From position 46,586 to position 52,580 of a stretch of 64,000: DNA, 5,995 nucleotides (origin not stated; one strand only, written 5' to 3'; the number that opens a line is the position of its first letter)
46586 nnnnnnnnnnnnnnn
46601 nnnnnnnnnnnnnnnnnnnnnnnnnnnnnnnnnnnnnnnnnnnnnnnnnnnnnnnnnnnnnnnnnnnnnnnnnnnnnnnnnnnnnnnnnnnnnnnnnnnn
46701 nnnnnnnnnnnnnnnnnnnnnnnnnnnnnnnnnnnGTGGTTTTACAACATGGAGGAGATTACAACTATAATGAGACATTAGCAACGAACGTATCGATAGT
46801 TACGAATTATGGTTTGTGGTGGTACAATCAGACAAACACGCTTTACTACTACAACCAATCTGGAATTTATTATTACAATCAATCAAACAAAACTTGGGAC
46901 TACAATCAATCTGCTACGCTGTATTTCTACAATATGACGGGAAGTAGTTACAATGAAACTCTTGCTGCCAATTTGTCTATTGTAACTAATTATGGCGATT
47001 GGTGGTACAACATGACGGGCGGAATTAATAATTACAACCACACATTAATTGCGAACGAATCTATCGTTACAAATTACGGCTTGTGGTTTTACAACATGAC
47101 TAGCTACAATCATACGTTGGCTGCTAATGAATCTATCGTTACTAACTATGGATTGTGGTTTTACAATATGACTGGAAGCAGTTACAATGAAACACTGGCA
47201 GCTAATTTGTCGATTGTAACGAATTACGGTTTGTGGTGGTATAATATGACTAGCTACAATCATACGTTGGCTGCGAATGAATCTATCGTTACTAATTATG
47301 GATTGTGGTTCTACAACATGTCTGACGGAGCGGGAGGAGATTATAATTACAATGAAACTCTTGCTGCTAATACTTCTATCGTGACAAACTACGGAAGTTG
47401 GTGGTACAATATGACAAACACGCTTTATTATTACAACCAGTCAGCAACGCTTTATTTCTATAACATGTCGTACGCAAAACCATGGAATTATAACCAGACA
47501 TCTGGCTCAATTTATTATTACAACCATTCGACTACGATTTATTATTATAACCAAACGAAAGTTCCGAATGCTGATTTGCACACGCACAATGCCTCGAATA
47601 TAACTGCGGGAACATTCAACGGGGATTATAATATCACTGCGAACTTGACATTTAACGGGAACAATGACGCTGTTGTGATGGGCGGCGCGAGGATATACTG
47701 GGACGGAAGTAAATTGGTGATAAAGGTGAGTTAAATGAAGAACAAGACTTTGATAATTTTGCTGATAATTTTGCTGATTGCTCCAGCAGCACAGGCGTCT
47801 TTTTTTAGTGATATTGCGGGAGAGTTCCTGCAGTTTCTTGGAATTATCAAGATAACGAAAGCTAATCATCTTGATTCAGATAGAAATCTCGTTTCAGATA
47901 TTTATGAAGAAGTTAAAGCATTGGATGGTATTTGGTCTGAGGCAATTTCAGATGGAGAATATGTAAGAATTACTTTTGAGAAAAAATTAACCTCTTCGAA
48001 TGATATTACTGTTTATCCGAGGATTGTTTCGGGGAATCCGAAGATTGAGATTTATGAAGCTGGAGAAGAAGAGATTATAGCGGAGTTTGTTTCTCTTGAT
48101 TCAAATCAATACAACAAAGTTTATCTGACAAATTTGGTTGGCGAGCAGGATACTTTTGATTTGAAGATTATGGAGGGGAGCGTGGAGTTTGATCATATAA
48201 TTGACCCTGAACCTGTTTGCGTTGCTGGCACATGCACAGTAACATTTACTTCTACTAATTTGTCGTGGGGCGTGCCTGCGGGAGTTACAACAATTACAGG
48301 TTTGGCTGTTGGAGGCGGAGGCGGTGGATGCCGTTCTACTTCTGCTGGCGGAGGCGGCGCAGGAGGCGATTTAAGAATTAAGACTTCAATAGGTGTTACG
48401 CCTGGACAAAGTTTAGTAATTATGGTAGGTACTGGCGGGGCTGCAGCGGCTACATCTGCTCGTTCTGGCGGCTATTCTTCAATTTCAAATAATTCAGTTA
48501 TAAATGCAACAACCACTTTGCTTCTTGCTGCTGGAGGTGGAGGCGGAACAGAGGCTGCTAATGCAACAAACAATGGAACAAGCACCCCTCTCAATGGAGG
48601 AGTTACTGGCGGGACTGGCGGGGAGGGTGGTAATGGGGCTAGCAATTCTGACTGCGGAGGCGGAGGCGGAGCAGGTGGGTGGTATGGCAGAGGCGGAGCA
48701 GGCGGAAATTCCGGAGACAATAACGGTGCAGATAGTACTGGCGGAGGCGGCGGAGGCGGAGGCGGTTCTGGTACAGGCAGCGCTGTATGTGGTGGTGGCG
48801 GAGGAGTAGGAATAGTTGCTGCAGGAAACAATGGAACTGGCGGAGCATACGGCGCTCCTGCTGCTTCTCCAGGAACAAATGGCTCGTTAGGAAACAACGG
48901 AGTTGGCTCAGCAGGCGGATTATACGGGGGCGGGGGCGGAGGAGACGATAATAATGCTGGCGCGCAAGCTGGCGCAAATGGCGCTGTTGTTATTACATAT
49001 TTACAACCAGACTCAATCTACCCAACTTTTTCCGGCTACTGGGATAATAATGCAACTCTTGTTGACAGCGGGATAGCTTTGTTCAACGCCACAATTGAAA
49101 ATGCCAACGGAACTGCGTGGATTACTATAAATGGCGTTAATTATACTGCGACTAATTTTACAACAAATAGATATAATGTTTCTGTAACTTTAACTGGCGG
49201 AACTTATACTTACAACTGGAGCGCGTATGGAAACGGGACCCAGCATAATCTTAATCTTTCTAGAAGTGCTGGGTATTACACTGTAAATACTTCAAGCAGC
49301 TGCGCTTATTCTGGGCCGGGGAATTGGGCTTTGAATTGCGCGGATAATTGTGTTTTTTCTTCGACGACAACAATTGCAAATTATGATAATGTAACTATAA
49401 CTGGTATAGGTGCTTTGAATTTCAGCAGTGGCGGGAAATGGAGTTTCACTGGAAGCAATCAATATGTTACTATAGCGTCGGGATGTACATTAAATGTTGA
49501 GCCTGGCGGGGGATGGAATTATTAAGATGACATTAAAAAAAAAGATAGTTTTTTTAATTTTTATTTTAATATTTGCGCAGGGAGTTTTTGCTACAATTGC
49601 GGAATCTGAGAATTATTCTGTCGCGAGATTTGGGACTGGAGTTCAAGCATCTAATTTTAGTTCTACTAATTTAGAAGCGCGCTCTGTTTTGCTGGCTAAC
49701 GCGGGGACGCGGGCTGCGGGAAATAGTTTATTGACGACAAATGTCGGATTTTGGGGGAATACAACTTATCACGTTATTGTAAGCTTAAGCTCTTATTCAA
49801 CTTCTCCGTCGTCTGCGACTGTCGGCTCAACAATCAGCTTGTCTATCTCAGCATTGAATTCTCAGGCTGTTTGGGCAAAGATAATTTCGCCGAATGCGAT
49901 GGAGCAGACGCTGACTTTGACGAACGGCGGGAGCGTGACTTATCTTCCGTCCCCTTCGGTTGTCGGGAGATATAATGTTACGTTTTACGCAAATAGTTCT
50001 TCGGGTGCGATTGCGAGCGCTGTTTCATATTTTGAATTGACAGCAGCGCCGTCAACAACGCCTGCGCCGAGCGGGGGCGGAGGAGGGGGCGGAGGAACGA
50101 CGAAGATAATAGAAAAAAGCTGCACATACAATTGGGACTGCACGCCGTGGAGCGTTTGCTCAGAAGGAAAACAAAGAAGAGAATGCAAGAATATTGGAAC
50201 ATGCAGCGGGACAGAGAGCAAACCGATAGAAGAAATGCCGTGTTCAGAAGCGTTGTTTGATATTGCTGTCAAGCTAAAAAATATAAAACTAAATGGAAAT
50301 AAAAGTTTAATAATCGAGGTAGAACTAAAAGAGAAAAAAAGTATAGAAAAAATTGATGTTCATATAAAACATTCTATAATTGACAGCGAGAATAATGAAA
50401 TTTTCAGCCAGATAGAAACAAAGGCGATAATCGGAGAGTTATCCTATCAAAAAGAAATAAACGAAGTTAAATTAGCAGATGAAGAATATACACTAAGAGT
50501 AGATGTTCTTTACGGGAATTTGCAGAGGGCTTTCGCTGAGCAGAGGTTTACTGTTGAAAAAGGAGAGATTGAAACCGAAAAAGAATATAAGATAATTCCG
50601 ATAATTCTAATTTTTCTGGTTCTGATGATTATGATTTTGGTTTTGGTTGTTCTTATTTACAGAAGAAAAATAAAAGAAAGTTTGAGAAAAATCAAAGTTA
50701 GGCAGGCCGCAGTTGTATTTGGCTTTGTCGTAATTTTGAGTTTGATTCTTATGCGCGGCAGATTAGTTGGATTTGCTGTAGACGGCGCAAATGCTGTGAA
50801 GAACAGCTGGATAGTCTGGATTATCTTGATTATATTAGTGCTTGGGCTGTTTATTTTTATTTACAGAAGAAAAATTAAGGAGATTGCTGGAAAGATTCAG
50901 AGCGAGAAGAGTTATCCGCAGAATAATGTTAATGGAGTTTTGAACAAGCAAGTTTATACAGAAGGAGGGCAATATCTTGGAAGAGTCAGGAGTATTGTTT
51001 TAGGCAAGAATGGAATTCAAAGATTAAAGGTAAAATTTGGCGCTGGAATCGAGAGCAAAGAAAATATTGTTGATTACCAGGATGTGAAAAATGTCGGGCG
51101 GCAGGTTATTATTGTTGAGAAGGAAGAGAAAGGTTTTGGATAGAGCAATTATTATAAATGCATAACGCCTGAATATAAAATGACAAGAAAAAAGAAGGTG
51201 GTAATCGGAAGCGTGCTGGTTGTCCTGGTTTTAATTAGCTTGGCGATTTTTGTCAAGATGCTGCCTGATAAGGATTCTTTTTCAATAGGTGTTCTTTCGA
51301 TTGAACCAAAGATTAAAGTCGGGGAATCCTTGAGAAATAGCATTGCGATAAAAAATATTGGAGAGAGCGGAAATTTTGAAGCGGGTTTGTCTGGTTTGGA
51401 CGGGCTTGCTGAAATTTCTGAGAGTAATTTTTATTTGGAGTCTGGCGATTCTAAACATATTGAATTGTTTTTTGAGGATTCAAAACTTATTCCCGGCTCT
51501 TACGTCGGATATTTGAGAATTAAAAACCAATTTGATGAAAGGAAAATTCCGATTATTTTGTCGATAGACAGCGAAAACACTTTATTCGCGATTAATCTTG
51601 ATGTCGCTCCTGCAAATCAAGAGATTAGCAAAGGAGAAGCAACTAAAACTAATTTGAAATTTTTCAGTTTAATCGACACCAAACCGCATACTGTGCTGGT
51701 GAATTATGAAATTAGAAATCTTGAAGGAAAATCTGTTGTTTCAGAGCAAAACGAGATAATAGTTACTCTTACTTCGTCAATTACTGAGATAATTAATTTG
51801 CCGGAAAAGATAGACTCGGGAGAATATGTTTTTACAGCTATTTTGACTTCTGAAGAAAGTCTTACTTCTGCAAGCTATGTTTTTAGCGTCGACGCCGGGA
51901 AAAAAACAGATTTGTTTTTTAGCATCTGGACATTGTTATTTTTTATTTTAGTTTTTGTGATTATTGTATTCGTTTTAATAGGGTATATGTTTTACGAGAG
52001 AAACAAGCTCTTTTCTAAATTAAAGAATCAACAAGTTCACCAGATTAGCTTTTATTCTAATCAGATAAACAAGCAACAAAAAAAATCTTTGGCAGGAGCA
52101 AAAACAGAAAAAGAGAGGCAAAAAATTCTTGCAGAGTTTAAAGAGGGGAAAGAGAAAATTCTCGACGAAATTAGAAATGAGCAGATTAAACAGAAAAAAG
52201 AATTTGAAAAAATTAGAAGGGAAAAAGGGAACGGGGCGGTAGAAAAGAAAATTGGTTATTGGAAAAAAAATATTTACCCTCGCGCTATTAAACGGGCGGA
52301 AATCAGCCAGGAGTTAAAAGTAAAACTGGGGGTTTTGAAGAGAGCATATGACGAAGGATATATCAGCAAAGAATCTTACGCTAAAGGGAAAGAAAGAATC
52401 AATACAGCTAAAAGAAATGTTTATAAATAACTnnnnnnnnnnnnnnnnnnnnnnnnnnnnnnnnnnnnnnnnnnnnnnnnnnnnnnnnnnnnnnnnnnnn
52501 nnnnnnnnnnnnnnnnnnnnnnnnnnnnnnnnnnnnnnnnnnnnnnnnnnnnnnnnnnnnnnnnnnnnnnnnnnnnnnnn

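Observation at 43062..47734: ~4.7-kb Asn/Tyr/Trp repeat gene saturated with N-x-S/T sequons, broken by three frame changes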

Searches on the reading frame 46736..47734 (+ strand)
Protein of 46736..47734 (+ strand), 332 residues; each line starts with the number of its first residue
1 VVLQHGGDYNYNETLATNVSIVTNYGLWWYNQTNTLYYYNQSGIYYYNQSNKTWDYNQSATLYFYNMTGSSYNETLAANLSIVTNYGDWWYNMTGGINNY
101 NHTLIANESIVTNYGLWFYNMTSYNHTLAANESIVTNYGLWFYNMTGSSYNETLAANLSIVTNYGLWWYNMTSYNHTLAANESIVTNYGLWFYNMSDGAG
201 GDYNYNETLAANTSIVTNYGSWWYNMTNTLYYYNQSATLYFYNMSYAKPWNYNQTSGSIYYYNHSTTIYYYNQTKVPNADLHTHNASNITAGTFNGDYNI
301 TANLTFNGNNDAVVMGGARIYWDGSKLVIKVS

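Call 9: search_protein_families(library=pfam, proteins=[window:46736-47734:+], max_evalue=0.01)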
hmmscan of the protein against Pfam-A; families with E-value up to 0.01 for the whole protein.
window:46736-47734:+ (332 aa): 1 family
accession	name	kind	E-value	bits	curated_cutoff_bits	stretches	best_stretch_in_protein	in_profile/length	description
PF03259.23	Robl_LC7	-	0.001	19.2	23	0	70-99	35-63/91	Roadblock/LC7 domain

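Call 27: find_encoding_contigs(protein=window:46736-47731:+, flank=10000, max_places=10)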
Protein seq(332 aa) (332 aa): no gene with exactly this product is on record in the collection.

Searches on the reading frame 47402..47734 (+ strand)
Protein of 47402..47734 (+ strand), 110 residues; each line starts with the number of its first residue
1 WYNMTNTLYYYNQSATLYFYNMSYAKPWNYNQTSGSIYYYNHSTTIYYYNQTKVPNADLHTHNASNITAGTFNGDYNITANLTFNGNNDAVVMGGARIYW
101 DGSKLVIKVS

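Call 69: search_protein_families(library=pfam, proteins=[window:47402-47734:+], max_evalue=1)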
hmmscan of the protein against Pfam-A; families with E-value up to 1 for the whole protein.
window:47402-47734:+ (110 aa): 1 family
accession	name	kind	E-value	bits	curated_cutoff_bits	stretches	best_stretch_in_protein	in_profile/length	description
PF17780.6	OCRE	-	0.06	13.8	24.7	1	28-53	5-28/52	OCRE domain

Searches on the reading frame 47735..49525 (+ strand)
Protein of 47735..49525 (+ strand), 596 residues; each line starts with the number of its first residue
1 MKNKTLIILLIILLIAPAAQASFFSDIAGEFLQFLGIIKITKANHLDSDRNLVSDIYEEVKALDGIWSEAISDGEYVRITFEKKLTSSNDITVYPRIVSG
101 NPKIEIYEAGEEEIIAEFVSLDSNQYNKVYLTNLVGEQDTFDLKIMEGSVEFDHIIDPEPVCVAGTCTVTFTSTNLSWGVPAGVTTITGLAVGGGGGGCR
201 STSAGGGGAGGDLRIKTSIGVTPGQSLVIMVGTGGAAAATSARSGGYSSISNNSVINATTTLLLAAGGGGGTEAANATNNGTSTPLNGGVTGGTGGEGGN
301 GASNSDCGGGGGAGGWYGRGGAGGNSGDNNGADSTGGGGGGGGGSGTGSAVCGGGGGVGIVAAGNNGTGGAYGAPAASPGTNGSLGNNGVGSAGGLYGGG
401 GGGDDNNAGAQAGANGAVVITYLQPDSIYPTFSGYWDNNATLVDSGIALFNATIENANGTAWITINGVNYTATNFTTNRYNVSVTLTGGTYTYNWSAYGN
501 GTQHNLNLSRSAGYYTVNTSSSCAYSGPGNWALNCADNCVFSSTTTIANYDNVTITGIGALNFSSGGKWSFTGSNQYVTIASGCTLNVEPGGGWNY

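Call 9: search_protein_families(library=pfam, proteins=[window:47735-49525:+], max_evalue=0.01)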
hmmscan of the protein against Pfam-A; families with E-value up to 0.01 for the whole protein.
window:47735-49525:+ (596 aa): 1 family
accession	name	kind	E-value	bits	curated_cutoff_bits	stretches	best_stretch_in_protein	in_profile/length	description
PF21722.4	Gly_rich_2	-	0.00012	22.6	24.3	1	174-422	4-225/226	Glycine-rich domain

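Call 11: find_encoding_contigs(protein=window:47735-49525:+, flank=10000, max_places=10)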
Protein window:47735-49525:+ (596 aa): 24 contigs read that carry it; 6 places shown.
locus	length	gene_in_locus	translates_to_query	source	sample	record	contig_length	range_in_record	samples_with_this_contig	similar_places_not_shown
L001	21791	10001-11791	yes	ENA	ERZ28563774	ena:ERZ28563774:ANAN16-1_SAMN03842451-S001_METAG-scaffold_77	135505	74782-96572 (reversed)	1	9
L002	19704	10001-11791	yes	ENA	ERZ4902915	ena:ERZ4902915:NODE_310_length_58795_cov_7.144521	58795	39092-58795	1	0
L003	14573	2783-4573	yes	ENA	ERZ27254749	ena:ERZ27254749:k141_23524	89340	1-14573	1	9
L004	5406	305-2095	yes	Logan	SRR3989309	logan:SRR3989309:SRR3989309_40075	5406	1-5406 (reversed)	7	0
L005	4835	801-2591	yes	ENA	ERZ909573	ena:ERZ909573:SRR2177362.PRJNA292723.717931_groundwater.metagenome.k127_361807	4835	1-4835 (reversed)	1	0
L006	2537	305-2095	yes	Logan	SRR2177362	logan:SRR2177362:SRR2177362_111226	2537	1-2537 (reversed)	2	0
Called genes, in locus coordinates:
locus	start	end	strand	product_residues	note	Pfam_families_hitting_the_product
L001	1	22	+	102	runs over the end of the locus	PF01741:MscL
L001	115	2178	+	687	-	PF17207:MCM_OB, PF00493:MCM, PF07726:AAA_3 (weak), PF07728:AAA_5 (weak), PF01078:Mg_chelatase (weak), PF17855:MCM_lid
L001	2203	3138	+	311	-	-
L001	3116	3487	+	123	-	-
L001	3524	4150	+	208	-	PF01336:tRNA_anti-codon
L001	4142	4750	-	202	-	PF01209:Ubie_methyltran (weak), PF03848:TehB, PF13489:Methyltransf_23, PF07021:MetW (weak), PF13847:Methyltransf_31, PF08241:Methyltransf_11, PF08242:Methyltransf_12, PF13649:Methyltransf_25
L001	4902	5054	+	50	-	-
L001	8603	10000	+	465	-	-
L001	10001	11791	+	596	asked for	-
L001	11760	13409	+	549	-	-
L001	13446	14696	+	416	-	-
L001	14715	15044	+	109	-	-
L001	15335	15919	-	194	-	-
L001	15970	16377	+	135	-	PF01873:eIF-5_eIF-2B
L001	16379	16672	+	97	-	PF04242:DUF424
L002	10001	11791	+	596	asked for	-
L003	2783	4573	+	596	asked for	-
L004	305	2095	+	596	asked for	-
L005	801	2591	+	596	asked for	-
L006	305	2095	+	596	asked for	-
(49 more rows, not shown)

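Call 59: search_protein_families(library=ncbifam, proteins=[window:47735-49525:+], max_evalue=0.01)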
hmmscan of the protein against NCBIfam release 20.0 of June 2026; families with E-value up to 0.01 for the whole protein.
window:47735-49525:+ (596 aa): 0 families

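Call 70: search_protein_families(library=phrogs, proteins=[window:47735-49525:+], max_evalue=0.001)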
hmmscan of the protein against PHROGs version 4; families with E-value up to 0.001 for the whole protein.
window:47735-49525:+ (596 aa): 3 families
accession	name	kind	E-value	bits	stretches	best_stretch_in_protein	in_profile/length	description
phrog_4474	-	unknown function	6.6e-46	158.5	1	169-421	154-387/407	-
phrog_11790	-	unknown function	7.8e-06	26.4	1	179-277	28-126/325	-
phrog_863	-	tail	2.4e-05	24.5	1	170-361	402-599/690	tail fiber assembly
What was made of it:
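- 47735..49525 (+): Downstream gene for a secreted 596-aa protein with a glycine-rich domain. Pfam Gly_rich_2 scores below its cut-off (22.6 bits against 24.3, call 9). phrog_4474, of unknown function, matches at E 6.6e-46 (call 70).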

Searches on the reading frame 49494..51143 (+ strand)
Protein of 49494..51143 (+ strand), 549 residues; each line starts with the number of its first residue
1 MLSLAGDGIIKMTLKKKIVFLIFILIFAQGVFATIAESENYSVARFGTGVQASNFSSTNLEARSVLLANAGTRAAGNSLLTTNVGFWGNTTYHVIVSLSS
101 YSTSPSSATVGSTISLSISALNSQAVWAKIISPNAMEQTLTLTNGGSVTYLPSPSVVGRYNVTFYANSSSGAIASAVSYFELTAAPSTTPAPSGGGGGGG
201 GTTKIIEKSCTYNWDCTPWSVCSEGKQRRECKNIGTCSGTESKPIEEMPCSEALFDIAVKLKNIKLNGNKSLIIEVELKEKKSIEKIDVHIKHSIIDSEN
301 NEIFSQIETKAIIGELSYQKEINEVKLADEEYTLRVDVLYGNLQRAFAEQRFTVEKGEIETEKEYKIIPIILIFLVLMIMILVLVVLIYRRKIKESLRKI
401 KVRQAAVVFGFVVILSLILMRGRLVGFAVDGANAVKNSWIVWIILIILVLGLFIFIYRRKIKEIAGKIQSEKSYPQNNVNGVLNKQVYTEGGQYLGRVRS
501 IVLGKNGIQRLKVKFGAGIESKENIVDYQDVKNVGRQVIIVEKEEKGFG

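Call 9: search_protein_families(library=pfam, proteins=[window:49494-51143:+], max_evalue=0.01)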
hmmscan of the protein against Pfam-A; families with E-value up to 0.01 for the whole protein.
window:49494-51143:+ (549 aa): 1 family
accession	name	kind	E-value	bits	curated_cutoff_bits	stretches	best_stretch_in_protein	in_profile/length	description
PF05239.21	PRC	-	3.2e-05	24.3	21.2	1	482-542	9-72/78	PRC-barrel domain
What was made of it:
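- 49494..51143 (+): Conserved partner gene for a 549-aa protein. It has a signal peptide, an extracellular part, 3 TM-like segments and a C-terminal PRC-barrel. Pfam PRC, E 3.2e-5 (call 9).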

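Call 59: search_protein_families(library=ncbifam, proteins=[window:49494-51143:+], max_evalue=0.01)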
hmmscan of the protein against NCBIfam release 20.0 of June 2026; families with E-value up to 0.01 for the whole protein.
window:49494-51143:+ (549 aa): 1 family
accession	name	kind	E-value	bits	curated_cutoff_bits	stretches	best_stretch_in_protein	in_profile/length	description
NF033860.0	Wzy_O6_O28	subfamily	0.0036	16.3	75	1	361-460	36-137/385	oligosaccharide repeat unit polymerase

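Call 70: search_protein_families(library=phrogs, proteins=[window:49494-51143:+], max_evalue=0.001)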
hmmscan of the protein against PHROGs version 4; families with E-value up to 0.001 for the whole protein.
window:49494-51143:+ (549 aa): 0 families

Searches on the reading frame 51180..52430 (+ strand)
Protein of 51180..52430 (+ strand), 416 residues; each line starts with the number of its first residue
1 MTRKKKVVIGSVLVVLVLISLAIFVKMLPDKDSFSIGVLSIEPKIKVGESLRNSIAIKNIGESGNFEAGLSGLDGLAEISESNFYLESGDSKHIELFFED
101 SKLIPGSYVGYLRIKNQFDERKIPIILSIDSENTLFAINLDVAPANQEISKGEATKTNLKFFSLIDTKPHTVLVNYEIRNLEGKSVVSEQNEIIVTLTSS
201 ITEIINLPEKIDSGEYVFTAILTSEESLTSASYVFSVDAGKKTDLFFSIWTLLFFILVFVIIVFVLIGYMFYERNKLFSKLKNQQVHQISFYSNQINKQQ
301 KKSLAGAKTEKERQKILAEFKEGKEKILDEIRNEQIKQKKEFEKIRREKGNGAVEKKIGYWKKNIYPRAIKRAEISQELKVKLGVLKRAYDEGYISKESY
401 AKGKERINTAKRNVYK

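Call 9: search_protein_families(library=pfam, proteins=[window:51180-52430:+], max_evalue=0.01)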
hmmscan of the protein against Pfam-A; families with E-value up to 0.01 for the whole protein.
window:51180-52430:+ (416 aa): 0 families

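Call 59: search_protein_families(library=ncbifam, proteins=[window:51180-52430:+], max_evalue=0.01)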
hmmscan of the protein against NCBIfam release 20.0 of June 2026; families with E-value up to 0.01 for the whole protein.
window:51180-52430:+ (416 aa): 5 families
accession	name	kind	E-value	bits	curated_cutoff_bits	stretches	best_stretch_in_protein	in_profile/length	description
NF004873.0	PRK06231.1-3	equivalog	2.3e-05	24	220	1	244-351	43-143/208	F0F1 ATP synthase subunit B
NF050013.1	HpsJ_like_A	equivalog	0.00023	20.8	140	1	246-350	75-185/217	HpsJ-like protein, cyanoexosortase A-associated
NF033512.1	T2SS_chap_CpaB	equivalog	0.00055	20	90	0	255-352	5-101/206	metalloprotease secretion chaperone CpaB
NF042931.1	SAG1386_EF1546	equivalog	0.0037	17.4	80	1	251-311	30-90/158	SAG1386/EF1546 family surface-associated protein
NF038305.1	HpsJ_fam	subfamily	0.0096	15.9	60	1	279-349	103-174/234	HpsJ family protein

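Call 70: search_protein_families(library=phrogs, proteins=[window:51180-52430:+], max_evalue=0.001)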
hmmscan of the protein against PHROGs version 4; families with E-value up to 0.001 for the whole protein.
window:51180-52430:+ (416 aa): 0 families
